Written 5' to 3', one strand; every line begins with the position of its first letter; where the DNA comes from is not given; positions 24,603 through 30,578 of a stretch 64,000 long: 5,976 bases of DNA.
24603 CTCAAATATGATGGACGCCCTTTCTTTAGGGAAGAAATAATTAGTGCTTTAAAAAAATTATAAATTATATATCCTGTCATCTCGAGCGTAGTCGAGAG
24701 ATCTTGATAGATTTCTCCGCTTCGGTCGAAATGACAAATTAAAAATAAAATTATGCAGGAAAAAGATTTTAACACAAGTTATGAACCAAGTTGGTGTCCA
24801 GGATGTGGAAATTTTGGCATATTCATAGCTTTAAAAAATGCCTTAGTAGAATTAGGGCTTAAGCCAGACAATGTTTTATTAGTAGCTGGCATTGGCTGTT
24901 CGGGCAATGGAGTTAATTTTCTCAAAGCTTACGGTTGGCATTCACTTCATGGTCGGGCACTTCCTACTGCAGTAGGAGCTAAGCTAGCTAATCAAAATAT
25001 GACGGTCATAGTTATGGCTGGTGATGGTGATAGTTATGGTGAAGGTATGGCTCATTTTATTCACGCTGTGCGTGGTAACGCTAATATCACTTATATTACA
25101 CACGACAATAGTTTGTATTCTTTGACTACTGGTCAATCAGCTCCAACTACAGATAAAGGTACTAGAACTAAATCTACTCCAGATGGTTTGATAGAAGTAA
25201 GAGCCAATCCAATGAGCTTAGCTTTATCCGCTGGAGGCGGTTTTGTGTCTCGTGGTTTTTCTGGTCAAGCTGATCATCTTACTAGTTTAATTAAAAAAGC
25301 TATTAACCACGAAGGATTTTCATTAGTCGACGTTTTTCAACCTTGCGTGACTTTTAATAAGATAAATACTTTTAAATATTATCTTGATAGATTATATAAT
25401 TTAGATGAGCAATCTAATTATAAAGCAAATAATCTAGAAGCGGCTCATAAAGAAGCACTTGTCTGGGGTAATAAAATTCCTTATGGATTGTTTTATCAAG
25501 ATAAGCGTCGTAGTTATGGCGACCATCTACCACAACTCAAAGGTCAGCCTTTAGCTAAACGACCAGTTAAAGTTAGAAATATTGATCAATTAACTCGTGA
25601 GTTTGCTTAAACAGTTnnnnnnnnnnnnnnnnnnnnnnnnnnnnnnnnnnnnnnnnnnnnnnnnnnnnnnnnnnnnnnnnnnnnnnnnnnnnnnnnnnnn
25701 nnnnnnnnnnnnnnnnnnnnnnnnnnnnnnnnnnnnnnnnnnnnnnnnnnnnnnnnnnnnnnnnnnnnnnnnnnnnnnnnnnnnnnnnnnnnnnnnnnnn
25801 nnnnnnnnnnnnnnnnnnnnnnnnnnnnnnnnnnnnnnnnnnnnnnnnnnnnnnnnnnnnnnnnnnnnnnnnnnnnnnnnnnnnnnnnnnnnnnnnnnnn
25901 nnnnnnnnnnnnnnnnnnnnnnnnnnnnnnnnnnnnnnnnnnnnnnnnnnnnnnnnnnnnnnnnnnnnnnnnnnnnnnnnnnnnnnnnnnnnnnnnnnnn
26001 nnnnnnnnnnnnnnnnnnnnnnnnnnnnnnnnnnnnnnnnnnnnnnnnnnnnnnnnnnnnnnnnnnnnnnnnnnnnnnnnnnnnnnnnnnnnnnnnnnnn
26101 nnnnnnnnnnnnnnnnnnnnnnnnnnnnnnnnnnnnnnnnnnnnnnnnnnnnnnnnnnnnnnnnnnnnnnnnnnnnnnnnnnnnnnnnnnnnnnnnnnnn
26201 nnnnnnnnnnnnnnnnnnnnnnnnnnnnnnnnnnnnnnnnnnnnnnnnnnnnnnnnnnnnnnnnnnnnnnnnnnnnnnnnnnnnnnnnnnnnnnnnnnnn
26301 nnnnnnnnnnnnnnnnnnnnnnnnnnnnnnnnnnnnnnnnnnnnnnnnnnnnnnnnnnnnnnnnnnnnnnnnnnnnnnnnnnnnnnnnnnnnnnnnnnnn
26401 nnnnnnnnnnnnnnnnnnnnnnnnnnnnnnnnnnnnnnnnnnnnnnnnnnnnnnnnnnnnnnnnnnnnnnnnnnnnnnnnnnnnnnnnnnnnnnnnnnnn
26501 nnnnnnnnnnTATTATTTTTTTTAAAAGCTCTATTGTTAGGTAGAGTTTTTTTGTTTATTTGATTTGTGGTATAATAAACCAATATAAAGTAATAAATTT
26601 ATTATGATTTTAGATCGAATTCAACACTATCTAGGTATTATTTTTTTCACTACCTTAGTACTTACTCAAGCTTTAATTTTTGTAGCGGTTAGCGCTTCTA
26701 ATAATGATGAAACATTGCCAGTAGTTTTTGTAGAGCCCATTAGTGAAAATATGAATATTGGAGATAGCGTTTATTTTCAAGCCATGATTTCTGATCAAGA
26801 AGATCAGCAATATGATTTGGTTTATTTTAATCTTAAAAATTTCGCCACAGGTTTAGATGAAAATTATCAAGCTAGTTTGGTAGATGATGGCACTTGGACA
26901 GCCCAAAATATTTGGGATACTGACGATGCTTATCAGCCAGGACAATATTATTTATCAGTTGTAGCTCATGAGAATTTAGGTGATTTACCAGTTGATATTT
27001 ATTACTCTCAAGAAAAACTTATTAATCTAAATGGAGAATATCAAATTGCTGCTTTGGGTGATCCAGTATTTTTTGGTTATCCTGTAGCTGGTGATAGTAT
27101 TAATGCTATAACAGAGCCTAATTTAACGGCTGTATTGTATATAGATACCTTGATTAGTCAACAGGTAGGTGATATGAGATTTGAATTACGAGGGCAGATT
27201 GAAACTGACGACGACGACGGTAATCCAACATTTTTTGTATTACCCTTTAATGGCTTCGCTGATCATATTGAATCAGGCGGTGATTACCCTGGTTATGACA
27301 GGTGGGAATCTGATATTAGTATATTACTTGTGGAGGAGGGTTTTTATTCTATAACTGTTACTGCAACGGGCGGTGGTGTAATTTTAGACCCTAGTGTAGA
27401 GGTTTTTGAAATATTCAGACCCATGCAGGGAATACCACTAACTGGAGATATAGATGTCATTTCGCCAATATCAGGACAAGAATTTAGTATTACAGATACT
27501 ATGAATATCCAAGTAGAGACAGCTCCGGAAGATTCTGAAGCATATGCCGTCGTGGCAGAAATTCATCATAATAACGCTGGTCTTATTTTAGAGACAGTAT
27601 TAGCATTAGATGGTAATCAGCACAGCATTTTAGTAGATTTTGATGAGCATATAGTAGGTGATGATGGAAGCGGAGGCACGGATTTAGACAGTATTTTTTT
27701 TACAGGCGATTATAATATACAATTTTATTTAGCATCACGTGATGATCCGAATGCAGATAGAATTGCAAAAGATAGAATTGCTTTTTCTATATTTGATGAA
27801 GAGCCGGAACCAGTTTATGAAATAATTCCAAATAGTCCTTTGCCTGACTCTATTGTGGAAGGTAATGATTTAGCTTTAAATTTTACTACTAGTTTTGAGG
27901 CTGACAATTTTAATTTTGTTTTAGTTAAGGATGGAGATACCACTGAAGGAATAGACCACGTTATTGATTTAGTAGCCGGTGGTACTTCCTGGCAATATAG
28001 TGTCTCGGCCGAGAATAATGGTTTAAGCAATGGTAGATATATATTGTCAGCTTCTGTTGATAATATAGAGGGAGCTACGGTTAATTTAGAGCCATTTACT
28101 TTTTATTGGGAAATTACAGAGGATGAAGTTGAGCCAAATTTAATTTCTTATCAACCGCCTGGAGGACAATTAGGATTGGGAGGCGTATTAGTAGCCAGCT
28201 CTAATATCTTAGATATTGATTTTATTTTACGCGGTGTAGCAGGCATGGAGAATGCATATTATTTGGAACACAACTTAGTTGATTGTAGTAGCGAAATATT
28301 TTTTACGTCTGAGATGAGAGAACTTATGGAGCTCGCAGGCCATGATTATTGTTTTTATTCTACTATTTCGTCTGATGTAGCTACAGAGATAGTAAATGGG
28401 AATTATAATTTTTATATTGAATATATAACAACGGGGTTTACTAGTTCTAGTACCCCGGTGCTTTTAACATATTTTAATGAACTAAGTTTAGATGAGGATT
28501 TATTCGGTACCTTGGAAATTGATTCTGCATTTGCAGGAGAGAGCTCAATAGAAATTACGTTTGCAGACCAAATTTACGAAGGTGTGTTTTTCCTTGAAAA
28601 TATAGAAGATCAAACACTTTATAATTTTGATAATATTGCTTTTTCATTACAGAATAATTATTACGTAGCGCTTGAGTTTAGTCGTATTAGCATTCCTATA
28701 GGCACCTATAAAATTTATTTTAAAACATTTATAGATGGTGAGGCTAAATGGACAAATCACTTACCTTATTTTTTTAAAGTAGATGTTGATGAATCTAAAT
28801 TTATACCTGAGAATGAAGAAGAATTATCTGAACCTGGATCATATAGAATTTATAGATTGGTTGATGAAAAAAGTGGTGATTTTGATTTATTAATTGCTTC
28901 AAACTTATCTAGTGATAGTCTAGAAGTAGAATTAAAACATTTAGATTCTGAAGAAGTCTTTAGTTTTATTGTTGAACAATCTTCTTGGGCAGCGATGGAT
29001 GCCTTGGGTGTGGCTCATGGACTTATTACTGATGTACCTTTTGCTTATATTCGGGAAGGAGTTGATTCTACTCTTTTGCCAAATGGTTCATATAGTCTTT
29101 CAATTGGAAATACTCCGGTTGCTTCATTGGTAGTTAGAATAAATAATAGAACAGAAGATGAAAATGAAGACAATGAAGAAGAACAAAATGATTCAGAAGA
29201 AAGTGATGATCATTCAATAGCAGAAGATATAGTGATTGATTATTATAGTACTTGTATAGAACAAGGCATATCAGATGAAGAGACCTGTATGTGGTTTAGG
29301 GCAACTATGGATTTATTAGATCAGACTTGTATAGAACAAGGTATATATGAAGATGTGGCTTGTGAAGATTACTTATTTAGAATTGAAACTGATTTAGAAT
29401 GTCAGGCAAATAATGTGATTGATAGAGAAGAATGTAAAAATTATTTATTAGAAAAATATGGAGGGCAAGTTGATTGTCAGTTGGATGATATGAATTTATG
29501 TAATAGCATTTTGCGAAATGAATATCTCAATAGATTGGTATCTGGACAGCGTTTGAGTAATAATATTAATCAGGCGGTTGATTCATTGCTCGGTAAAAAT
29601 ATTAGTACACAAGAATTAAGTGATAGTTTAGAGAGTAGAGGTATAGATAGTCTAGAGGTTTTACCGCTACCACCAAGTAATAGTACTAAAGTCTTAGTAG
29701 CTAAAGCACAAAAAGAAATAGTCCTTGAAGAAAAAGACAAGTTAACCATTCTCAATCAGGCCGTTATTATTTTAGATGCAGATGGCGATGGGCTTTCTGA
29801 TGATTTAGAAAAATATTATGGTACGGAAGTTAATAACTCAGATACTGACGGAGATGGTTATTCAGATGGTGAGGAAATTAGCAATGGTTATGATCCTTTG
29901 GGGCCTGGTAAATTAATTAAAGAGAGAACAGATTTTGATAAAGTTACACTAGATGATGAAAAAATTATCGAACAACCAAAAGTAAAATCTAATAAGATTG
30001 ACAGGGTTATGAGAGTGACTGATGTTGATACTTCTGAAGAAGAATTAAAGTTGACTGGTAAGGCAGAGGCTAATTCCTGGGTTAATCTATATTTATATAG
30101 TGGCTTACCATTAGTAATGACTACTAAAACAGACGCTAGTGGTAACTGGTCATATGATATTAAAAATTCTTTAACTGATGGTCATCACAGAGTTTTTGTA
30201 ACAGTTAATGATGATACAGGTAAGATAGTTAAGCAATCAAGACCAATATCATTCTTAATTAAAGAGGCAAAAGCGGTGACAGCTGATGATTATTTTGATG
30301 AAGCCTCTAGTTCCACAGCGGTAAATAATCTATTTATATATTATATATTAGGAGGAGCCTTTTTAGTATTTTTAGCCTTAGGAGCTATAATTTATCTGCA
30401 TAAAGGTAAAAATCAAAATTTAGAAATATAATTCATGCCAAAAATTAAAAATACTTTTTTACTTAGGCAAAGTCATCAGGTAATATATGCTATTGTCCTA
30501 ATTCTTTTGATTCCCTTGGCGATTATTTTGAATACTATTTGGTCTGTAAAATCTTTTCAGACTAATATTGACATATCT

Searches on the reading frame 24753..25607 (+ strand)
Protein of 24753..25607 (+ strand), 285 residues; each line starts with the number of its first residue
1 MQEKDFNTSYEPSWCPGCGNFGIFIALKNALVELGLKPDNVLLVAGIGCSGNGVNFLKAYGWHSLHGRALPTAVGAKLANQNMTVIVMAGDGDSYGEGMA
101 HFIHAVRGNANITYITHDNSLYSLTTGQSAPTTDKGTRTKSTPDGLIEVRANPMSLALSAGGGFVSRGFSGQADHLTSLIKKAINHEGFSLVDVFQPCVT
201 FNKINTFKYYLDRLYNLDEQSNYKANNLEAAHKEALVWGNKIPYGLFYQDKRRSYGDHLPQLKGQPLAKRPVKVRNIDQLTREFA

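Call 85: search_protein_families(library=pfam, proteins=[window:24753-25607:+], max_evalue=0.00001)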
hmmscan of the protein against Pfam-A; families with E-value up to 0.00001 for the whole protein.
window:24753-25607:+ (285 aa): 2 families
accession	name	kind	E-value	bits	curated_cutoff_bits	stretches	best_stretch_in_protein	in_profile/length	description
PF02775.26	TPP_enzyme_C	-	2.3e-28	99.3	21.9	1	55-194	20-151/151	Thiamine pyrophosphate enzyme, C-terminal TPP binding domain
PF12367.13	PFO_beta_C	-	3.9e-21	75.3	24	1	198-263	1-65/66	Pyruvate ferredoxin oxidoreductase beta subunit C terminal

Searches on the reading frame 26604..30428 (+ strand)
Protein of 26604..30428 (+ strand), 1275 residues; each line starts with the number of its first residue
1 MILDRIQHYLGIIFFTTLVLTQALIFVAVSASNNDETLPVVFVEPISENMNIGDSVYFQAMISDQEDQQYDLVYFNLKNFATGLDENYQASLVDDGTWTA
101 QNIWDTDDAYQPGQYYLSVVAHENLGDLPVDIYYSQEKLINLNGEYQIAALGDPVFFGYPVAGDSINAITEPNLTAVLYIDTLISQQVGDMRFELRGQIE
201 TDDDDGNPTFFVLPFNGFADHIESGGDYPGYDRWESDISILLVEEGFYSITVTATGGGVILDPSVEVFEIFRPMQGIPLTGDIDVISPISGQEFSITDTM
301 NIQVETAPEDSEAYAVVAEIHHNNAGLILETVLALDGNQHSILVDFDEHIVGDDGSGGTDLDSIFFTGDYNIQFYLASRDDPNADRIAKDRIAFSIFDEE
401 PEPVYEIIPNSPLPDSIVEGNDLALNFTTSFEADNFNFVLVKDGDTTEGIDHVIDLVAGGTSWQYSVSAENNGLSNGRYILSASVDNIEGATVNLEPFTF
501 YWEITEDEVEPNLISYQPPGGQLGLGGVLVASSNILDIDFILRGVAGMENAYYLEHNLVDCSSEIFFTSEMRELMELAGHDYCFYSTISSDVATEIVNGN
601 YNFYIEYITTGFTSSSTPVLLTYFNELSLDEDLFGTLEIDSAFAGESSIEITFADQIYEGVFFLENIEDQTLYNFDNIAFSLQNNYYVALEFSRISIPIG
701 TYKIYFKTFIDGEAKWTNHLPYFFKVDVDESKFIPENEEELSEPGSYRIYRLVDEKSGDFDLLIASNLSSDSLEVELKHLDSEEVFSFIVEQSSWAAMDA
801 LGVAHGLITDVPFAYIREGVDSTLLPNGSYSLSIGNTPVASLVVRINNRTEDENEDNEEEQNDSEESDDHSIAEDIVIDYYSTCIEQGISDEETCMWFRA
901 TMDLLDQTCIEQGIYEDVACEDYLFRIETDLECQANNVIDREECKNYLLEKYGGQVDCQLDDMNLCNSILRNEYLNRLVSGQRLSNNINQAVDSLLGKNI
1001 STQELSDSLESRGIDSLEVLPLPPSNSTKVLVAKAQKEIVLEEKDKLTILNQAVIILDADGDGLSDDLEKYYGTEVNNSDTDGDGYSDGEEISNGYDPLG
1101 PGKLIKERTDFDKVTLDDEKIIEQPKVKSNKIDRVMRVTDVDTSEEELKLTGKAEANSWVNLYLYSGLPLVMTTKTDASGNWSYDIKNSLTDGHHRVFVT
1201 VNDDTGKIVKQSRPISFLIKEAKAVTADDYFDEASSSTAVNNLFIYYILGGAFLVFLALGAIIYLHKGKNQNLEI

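Call 85: search_protein_families(library=pfam, proteins=[window:26604-30428:+], max_evalue=0.00001)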
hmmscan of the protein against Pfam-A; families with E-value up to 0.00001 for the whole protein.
window:26604-30428:+ (1275 aa): 2 families
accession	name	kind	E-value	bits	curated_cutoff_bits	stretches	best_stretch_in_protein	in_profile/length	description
PF19077.6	Big_13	-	8e-12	46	27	1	1138-1217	19-98/102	Bacterial Ig-like domain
PF18884.5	TSP3_bac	-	2.6e-08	34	25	0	1080-1099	1-20/22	Bacterial TSP3 repeat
